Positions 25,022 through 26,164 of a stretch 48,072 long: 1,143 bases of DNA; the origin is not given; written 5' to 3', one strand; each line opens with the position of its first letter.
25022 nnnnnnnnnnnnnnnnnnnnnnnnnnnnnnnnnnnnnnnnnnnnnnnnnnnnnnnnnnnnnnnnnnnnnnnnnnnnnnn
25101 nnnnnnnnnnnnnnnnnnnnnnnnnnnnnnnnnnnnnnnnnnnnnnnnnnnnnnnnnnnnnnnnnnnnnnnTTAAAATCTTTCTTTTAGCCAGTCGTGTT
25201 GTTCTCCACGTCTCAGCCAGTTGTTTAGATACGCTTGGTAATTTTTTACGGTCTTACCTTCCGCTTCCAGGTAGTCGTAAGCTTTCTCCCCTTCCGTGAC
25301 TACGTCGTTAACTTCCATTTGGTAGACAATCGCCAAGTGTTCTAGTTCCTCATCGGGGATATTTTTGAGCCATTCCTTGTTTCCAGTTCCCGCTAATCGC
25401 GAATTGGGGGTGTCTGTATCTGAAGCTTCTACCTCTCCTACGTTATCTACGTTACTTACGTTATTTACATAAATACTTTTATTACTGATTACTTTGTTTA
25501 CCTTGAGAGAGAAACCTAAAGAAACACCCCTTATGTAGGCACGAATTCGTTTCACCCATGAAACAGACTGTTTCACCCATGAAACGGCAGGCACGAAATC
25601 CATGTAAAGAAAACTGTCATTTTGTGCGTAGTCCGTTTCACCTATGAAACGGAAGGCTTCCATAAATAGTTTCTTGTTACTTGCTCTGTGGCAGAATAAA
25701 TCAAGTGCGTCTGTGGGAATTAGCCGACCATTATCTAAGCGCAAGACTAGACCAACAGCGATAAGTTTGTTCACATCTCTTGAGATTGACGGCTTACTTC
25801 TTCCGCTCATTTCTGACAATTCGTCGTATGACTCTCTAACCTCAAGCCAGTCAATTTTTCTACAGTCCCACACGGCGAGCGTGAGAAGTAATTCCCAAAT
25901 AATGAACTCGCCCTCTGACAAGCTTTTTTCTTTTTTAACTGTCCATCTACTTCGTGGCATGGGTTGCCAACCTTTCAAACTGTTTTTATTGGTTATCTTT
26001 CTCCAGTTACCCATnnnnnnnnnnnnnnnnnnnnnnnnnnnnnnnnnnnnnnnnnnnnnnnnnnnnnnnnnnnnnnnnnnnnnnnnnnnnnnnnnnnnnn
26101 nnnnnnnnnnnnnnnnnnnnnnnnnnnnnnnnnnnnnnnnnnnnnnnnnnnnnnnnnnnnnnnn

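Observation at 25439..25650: Lambda-O-style replication origin embedded in the coding sequence of the initiator-like gene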

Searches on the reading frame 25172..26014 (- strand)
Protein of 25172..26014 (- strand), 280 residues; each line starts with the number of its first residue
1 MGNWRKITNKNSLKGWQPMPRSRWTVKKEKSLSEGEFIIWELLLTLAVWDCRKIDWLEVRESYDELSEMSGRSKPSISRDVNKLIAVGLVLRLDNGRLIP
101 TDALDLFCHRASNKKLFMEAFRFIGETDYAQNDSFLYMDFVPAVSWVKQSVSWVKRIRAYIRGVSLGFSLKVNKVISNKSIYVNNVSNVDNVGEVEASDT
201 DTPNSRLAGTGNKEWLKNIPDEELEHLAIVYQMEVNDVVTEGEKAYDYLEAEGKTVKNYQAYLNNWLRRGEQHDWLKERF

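Call 6: search_protein_families(library=pfam, proteins=[window:25172-26014:-], max_evalue=1)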
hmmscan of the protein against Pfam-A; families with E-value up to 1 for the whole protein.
window:25172-26014:- (280 aa): 7 families
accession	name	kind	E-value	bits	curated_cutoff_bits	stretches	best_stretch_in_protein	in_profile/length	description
PF25212.1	HVO_A0114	-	0.0016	18.6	27.6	1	61-97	37-73/84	HVO_A0114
PF01978.25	TrmB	-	0.027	14.8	25.6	1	63-92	25-54/68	Sugar-specific transcriptional regulator TrmB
PF12802.13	MarR_2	-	0.031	14.9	27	1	65-90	25-50/61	MarR family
PF13545.12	HTH_Crp_2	-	0.034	14.5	27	1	41-92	5-55/70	Crp-like helix-turn-helix domain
PF18941.5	DUF5688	-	0.061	13.3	34.5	1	211-237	110-136/290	Family of unknown function (DUF5688)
PF13730.12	HTH_36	-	0.13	12.6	25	1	62-89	27-54/55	Helix-turn-helix domain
PF01047.28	MarR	-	0.16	12.3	24.6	1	64-95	21-52/59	MarR family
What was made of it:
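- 25640..25957 (-): DNA encoding the winged-helix DNA-binding domain (residues about 20-125). This domain is the presumed iteron binder. Sub-threshold MarR, TrmB and HTH_36 hits at residues 41-100 (call 6).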

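Call 8: search_protein_families(library=phrogs, proteins=[window:25172-26014:-], max_evalue=0.1)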
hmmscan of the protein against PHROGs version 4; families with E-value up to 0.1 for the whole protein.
window:25172-26014:- (280 aa): 2 families
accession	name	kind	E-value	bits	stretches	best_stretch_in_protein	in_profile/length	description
phrog_1368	-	transcription regulation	0.00019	22.2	1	63-104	30-71/101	transcriptional regulator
phrog_11214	-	unknown function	0.028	15.4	1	62-98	67-103/123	-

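Call 13: find_homologous_proteins(query=window:25172-26014:-, max_evalue=0.001)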
Query window:25172-26014:- (280 aa): 2 proteins with E <= 0.001 among 699 candidates.
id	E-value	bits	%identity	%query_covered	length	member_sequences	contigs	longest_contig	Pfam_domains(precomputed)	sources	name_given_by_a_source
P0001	7.0e-186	634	100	100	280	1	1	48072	-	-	-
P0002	3.6e-84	300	51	100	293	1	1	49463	PF08279.19,PF13545.13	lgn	-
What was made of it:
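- This is a very rare family: 2 full-length members among 5.8 billion proteins (call 13).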

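Call 14: find_encoding_contigs(protein=P0002, flank=10000)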
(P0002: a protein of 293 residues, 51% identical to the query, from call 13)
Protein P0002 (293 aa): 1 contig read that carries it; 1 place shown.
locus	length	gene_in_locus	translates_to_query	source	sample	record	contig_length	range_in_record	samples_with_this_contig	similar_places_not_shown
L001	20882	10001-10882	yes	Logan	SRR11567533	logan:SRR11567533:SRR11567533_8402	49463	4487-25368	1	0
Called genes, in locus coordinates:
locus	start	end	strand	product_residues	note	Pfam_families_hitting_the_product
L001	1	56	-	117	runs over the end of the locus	-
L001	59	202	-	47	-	-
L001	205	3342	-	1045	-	-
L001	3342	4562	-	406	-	-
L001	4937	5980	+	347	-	PF00565:SNase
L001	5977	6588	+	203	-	-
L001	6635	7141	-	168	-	-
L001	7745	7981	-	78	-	-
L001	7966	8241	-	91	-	-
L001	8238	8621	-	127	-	-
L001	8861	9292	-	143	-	-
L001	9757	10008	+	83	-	-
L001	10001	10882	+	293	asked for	PF13545:HTH_Crp_2 (weak), PF08279:HTH_11 (weak)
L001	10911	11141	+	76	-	-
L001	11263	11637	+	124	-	-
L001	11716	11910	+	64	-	-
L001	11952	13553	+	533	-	PF00239:Resolvase, PF07508:Recombinase, PF13408:Zn_ribbon_recom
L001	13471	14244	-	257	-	-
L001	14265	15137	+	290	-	PF10111:Glyco_tranf_2_2 (faint), PF13641:Glyco_tranf_2_3, PF00535:Glycos_transf_2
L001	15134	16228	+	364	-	PF13439:Glyco_transf_4, PF20706:GT4-conflict (weak), PF00534:Glycos_transf_1, PF13692:Glyco_trans_1_4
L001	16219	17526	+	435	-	PF01943:Polysacc_synt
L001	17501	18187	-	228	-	PF13489:Methyltransf_23 (weak), PF08241:Methyltransf_11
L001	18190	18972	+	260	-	PF00535:Glycos_transf_2 (faint), PF13641:Glyco_tranf_2_3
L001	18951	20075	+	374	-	PF01757:Acyl_transf_3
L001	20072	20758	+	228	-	PF00535:Glycos_transf_2 (weak)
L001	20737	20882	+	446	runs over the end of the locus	-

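Call 22: find_related_loci(query=A1, collection=viral_contigs, flank=10000)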
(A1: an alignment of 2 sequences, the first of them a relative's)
Query A1 (280 aa) in viral_contigs; peptide patterns used: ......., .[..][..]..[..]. (x = any residue, [..] = any of these).
169 stretches matched a pattern, but none encodes a relative of the query by tblastn (E <= 1e-3).

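Call 23: search_protein_representatives(protein=window:25172-26014:-)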
Query: 280 residues. Proteins with E-value up to 0.001 (for the whole library): 30; up to 1e-10: 1; up to 1e-30: 1. The best 30 are listed.
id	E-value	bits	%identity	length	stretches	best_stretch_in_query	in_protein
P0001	2.2e-186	634.1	100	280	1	1-280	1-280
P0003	1.2e-07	47.7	34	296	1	182-273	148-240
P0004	1.3e-07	47.6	44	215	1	211-272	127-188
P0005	2.1e-07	46.9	32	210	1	12-134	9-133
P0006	2.4e-06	43.5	45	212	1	212-267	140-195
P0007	5.5e-06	42.3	30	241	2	182-272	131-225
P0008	6.2e-06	42.1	39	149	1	209-270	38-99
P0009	7.4e-06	41.9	38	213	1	210-270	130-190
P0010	9.9e-06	41.4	37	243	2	186-269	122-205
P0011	1.1e-05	41.3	36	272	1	196-275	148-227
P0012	1.1e-05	41.3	38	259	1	205-269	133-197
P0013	2.2e-05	40.3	36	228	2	212-271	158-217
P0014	3.1e-05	39.8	38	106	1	209-269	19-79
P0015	3.7e-05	39.6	38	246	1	214-269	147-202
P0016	5.4e-05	39.0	39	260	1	211-277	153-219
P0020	8.4e-05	38.4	31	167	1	12-97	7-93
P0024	2.7e-04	36.7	33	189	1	12-112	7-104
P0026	3.7e-04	36.3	32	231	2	175-269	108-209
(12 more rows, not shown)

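Call 26: search_protein_families(library=pfam, alignment_id=A3, max_evalue=0.001)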
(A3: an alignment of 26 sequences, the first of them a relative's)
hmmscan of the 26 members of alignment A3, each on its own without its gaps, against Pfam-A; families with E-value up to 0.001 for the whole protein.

A. member 1, P0001 (280 aa): 0 families

B. families by the number of members that match (of 26 scanned): 7 families
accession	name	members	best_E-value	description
PF04492.19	Phage_rep_O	6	4.5e-27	Bacteriophage replication protein O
PF19808.4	DUF6291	2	5.1e-20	Family of unknown function (DUF6291)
PF13730.12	HTH_36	1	2.6e-13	Helix-turn-helix domain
PF21984.2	DnaD_N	1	5.2e-07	DnaD N-terminal domain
PF13545.12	HTH_Crp_2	1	1.2e-06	Crp-like helix-turn-helix domain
PF08279.18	HTH_11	1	5.1e-06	HTH domain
PF13972.11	TetR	1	0.00021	Bacterial transcriptional repressor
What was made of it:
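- On Lambda O-type initiators (Pfam PF04492 Phage_rep_O): The C-domain is shared with PF04492 and DnaD_N proteins (calls 23, 26).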

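Call 27: search_protein_families(library=phrogs, alignment_id=A3, max_evalue=0.001)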
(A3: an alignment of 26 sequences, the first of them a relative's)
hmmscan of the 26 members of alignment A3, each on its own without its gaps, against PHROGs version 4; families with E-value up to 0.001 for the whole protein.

A. member 1, P0001 (280 aa): 1 family
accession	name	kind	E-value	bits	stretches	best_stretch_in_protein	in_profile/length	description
phrog_1368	-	transcription regulation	0.00019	22.2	1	63-104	30-71/101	transcriptional regulator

B. families by the number of members that match (of 26 scanned): 39 families (the first 25 are shown)
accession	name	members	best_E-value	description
phrog_678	-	9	2.9e-24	replication initiation O-like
phrog_345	-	8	1.3e-14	replication initiation O-like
phrog_270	-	8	4.5e-11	replication initiation protein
phrog_186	-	7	9.9e-17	DnaD-like helicase loader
phrog_277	-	6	6.7e-32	replication initiation O-like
phrog_18020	-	6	1e-20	replication initiation O-like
phrog_21732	-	6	8.5e-09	-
phrog_2365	-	5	1.2e-30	replication initiation O-like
phrog_428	-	5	3.2e-09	replication initiation protein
phrog_5810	-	5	6e-09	replication initiation protein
phrog_2514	-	4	5.5e-31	DnaD-like helicase loader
phrog_16826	-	3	1.1e-22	DnaD-like helicase loader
phrog_27581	-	3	1.1e-11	-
phrog_7498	-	2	5.7e-13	DnaD-like helicase loader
phrog_16304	-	2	3.1e-11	-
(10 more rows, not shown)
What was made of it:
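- The C-domain is shared with proteins that PHROGs label 'replication initiation O-like' or 'DnaD-like helicase loader' (calls 23, 26, 27).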

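Call 29: find_encoding_contigs(protein=P0005, flank=8000, max_places=3)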
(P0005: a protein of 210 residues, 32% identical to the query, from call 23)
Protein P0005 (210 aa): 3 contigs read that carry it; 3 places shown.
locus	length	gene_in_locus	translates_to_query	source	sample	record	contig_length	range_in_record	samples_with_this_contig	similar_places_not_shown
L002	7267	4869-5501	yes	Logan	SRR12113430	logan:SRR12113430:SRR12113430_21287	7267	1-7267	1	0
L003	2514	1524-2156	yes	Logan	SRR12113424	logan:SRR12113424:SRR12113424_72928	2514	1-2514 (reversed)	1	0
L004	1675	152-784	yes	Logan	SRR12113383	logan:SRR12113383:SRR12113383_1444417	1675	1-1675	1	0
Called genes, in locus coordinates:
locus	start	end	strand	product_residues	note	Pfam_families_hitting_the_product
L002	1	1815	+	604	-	?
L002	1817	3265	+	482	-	PF01420:Methylase_S (faint)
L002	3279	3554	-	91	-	PF13560:HTH_31, PF12844:HTH_19, PF01381:HTH_3, PF13443:HTH_26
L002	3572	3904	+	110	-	-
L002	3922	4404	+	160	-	-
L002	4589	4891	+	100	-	-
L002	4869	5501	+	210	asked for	-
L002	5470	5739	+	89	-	-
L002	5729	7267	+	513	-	?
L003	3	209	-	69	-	?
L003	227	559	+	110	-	-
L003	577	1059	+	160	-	-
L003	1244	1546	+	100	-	-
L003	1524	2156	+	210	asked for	-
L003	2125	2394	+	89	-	-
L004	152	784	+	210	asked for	-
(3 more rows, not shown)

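Call 31: find_encoding_contigs(protein=P0020, flank=8000, max_places=2)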
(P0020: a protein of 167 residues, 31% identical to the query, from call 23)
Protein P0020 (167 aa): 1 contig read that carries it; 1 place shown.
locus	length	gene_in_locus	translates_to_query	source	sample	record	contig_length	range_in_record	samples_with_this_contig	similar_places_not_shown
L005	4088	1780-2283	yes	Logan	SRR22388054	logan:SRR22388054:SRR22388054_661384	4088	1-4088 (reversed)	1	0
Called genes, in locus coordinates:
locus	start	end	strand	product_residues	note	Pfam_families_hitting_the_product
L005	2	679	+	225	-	?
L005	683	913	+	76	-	-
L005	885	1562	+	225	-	-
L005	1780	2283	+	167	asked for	PF13545:HTH_Crp_2 (weak)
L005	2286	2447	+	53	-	-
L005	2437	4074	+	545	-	PF00239:Resolvase, PF07508:Recombinase, PF13408:Zn_ribbon_recom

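Call 32: find_encoding_contigs(protein=P0024, flank=8000, max_places=2)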
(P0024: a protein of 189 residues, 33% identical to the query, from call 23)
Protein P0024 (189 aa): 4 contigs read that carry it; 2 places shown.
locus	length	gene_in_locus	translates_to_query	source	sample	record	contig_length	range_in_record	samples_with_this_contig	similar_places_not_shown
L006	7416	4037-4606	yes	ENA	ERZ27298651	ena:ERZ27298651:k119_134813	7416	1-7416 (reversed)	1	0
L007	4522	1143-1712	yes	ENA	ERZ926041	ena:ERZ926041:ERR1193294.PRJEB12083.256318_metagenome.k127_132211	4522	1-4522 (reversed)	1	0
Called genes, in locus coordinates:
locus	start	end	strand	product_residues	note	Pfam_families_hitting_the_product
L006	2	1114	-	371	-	?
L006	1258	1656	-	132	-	PF00072:Response_reg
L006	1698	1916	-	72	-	PF04545:Sigma70_r4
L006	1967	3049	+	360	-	PF05362:Lon_C, PF13541:ChlI, PF00493:MCM (faint), PF05496:RuvB_N (faint), PF00158:Sigma54_activat (faint), PF01078:Mg_chelatase, PF07728:AAA_5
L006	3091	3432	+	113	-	-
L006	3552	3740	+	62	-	-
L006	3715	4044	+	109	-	-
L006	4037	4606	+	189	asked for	-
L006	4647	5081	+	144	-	-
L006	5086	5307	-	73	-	PF13560:HTH_31 (weak), PF12844:HTH_19, PF13443:HTH_26 (weak), PF01381:HTH_3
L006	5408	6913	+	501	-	PF02086:MethyltransfD12 (faint), PF01555:N6_N4_Mtase, PF13847:Methyltransf_31 (faint), PF04471:Mrr_cat, PF22722:NA-iREase1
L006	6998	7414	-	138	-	?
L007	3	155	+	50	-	?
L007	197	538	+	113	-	-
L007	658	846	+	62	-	-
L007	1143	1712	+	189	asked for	-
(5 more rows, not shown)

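Call 36: find_related_loci(query=A1, collection=genome_contigs, flank=10000)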
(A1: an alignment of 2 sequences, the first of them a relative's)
Query A1 (280 aa) in genome_contigs; peptide patterns used: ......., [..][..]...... (x = any residue, [..] = any of these).
268 stretches matched a pattern, but none encodes a relative of the query by tblastn (E <= 1e-3).

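Call 37: find_related_loci(query=A1, collection=metagenome_contigs, flank=10000)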
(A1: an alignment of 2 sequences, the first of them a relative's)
Query A1 (280 aa) in metagenome_contigs; peptide patterns used: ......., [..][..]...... (x = any residue, [..] = any of these).
272 stretches matched a pattern, but none encodes a relative of the query by tblastn (E <= 1e-3).

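Call 38: find_homologous_proteins(query=A4, max_evalue=0.001)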
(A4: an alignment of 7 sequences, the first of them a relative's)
Query A4 (7 sequences) (280 aa, profile of the alignment): 9 proteins with E <= 0.001 among 7654 candidates.
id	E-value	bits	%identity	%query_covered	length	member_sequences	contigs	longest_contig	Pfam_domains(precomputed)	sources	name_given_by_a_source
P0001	3.2e-64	234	100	100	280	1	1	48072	-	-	-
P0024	7.7e-64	233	36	29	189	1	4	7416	-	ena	-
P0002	4.5e-59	217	51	100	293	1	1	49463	PF08279.19,PF13545.13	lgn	-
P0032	3.9e-52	195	31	57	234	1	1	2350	-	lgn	-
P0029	1.6e-47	180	32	31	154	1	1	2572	PF13412.13,PF01022.27,PF12802.14,PF13545.13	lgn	-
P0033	1.1e-46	177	37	30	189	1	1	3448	-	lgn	-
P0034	6.4e-39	152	30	32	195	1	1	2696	-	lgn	-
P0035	1.4e-33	134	33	36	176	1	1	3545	-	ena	-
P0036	3.9e-18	84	30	32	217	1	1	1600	-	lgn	-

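Call 40: find_encoding_contigs(protein=P0034, flank=5000, max_places=1)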
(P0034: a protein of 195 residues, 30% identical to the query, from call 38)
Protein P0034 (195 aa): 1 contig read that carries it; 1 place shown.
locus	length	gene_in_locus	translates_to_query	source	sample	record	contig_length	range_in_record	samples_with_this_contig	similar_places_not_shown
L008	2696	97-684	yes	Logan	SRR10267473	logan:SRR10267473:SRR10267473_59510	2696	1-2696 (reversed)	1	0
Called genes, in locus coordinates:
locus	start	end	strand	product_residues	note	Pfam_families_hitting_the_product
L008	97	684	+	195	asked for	-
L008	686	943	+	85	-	-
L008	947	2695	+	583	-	?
